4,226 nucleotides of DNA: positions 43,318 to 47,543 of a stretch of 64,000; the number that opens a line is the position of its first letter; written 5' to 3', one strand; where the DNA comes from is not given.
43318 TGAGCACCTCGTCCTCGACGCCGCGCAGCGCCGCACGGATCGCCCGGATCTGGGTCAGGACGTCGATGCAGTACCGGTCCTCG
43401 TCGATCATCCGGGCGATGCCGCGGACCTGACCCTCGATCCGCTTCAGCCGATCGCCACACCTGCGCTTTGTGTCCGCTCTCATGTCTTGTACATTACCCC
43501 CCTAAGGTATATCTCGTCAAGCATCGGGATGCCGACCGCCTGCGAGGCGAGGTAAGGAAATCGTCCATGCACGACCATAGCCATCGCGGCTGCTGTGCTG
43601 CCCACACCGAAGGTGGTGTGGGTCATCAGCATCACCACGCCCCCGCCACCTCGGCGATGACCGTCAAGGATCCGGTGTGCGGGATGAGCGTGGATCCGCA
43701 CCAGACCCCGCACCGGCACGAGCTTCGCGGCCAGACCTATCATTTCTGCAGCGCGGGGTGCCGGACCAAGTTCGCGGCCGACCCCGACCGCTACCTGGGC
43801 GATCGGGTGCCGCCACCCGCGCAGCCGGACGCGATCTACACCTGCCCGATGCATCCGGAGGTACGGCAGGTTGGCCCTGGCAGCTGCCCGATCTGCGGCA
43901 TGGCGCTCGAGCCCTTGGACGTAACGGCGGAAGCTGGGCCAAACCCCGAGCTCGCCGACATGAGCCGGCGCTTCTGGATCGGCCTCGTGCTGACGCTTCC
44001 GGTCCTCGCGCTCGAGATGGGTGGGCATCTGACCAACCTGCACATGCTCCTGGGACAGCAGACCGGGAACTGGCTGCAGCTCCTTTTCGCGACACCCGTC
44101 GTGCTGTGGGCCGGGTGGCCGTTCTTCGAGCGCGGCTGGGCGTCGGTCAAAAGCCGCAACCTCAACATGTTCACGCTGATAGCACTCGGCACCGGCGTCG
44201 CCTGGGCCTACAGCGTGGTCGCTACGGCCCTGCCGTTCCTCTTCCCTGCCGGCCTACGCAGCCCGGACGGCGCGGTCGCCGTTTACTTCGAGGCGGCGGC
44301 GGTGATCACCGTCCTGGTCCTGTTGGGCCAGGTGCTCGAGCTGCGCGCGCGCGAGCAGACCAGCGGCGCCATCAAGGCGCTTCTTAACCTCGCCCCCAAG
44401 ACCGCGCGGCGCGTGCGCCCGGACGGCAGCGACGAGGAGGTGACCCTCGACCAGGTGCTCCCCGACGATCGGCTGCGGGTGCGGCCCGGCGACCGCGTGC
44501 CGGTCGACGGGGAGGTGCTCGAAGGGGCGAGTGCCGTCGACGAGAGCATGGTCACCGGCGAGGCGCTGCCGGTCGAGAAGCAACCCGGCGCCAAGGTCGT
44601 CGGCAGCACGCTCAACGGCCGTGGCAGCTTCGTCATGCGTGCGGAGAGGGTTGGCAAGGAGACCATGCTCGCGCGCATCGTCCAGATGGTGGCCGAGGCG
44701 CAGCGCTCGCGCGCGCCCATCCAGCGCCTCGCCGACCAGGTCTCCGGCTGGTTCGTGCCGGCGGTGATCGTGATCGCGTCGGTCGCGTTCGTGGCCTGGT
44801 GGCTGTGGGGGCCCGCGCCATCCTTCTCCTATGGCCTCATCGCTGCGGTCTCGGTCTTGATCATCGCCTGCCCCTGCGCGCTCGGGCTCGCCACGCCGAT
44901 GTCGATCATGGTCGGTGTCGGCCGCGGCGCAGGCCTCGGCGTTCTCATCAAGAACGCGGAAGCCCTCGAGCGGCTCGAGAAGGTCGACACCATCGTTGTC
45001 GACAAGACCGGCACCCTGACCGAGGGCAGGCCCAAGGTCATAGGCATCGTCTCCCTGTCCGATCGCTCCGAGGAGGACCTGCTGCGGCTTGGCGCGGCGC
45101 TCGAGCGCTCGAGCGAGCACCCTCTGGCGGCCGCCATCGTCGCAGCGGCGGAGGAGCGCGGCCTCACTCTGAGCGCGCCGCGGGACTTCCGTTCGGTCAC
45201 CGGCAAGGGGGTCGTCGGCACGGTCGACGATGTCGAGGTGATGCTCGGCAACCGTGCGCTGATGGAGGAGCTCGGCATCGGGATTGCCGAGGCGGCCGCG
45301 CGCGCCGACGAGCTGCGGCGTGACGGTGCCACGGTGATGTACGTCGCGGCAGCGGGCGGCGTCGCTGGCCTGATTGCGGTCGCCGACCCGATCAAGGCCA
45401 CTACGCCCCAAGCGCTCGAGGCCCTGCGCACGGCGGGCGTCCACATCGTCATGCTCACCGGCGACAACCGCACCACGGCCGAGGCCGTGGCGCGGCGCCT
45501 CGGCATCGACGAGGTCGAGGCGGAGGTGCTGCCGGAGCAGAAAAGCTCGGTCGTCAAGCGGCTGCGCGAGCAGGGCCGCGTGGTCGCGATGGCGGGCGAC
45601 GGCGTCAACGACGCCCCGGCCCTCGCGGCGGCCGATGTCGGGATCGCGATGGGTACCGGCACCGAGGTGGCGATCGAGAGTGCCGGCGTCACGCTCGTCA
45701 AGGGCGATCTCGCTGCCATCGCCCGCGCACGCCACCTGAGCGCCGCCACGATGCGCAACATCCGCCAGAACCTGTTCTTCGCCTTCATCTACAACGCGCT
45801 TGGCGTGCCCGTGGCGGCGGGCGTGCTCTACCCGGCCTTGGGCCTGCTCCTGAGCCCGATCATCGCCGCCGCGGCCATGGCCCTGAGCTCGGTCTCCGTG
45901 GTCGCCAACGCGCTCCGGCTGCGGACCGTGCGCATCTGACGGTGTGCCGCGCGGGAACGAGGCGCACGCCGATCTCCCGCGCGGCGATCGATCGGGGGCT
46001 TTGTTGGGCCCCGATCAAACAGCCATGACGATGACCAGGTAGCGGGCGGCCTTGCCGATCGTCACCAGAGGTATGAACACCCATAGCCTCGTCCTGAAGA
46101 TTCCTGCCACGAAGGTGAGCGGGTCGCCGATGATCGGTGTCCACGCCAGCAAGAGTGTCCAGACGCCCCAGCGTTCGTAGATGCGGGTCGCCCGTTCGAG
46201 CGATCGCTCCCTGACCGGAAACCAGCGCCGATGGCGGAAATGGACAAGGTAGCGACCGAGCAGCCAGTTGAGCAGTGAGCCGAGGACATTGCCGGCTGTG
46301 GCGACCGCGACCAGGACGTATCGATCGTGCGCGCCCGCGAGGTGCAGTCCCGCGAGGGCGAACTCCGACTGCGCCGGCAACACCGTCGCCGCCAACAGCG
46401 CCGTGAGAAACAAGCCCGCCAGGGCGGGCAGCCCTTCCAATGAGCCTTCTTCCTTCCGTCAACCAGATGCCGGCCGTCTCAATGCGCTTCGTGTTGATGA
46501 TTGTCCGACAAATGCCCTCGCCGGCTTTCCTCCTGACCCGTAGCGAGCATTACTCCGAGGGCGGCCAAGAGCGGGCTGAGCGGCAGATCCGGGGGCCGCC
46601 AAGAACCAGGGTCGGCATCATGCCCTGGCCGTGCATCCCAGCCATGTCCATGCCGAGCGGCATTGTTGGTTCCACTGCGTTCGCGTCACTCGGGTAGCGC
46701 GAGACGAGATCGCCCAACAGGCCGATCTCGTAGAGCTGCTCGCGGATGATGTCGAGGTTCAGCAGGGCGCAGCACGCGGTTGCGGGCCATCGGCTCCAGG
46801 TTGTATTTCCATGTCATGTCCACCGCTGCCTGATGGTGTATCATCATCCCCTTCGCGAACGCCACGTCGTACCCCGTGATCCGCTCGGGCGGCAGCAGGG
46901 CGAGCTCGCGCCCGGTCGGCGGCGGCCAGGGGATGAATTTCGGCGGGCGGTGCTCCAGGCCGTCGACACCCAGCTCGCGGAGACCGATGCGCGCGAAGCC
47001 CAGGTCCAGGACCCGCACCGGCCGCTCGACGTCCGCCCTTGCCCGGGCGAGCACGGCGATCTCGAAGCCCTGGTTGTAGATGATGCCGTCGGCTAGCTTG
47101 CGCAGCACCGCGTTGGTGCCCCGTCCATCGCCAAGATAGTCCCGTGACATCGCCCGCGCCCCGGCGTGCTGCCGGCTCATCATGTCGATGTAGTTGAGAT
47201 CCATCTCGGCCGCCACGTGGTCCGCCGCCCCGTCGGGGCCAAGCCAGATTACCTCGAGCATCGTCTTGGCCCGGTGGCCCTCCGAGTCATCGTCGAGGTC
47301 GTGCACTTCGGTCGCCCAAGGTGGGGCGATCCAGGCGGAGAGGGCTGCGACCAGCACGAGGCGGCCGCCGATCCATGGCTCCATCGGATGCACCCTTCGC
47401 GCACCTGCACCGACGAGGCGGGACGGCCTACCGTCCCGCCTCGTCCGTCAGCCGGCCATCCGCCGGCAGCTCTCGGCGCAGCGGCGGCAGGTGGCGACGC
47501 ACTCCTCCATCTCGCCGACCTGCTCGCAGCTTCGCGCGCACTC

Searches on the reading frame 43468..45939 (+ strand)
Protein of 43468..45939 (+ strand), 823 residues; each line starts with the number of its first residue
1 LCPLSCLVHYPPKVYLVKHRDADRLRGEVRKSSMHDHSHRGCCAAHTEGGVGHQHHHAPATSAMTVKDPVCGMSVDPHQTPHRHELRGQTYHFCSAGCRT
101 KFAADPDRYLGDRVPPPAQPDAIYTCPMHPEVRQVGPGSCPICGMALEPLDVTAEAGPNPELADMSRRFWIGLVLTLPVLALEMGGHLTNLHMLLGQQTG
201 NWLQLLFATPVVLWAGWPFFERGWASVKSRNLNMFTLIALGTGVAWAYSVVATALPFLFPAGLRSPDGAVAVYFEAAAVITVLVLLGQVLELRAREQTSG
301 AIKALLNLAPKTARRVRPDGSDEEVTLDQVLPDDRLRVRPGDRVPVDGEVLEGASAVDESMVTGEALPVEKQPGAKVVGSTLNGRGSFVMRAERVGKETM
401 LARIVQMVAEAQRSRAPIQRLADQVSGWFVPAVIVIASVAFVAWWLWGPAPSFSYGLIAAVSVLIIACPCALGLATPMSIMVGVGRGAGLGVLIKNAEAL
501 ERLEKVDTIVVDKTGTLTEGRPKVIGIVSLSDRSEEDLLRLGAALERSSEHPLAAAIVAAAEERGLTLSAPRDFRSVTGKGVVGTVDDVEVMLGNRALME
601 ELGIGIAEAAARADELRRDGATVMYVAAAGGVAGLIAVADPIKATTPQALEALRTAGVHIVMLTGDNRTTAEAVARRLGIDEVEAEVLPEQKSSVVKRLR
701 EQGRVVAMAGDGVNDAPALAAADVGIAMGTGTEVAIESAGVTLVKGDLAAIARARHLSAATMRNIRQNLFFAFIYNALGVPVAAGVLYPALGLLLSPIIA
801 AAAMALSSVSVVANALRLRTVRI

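Call 17: search_protein_families(library=pfam, proteins=[window:43468-45939:+], max_evalue=0.001)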
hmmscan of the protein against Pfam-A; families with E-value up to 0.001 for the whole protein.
window:43468-45939:+ (823 aa): 6 families
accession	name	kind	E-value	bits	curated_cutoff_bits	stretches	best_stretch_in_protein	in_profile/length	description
PF00122.25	E1-E2_ATPase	-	8.2e-57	192.1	28.1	1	308-488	2-179/181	E1-E2 ATPase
PF00702.32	Hydrolase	-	4.9e-37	128.6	26.4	1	506-723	1-191/191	haloacid dehalogenase-like hydrolase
PF04945.19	YHS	-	4.4e-14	52.7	30.3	1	66-111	1-45/47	YHS domain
PF19335.5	HMBD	-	2.1e-12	47.2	23.6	1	124-149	2-27/28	Heavy metal binding domain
PF12710.13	HAD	-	1.2e-06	29.5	27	1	610-719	43-188/189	haloacid dehalogenase-like hydrolase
PF08282.18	Hydrolase_3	-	3.9e-05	23.9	20.9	0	697-752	197-252/255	haloacid dehalogenase-like hydrolase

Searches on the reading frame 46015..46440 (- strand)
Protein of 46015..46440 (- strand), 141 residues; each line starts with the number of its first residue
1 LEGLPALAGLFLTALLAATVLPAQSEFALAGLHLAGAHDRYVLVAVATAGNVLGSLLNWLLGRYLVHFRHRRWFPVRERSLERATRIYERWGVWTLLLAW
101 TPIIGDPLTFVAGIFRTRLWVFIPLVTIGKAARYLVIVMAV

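Call 17: search_protein_families(library=pfam, proteins=[window:46015-46440:-], max_evalue=0.001)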
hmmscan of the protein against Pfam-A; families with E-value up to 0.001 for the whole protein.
window:46015-46440:- (141 aa): 1 family
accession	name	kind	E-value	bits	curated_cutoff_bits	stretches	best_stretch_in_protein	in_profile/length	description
PF09335.16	VTT_dom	-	8.7e-13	49.3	33.9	1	39-140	15-120/123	VTT domain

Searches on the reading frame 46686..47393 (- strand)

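Call 17: search_protein_families(library=pfam, proteins=[window:46686-47393:-], max_evalue=0.001)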
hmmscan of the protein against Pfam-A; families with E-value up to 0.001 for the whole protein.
window:46686-47393:- (235 aa): 1 family
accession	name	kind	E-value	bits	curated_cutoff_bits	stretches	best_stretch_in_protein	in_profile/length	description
PF03713.19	DUF305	-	4.3e-12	46.8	27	1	60-116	94-148/151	Domain of unknown function (DUF305)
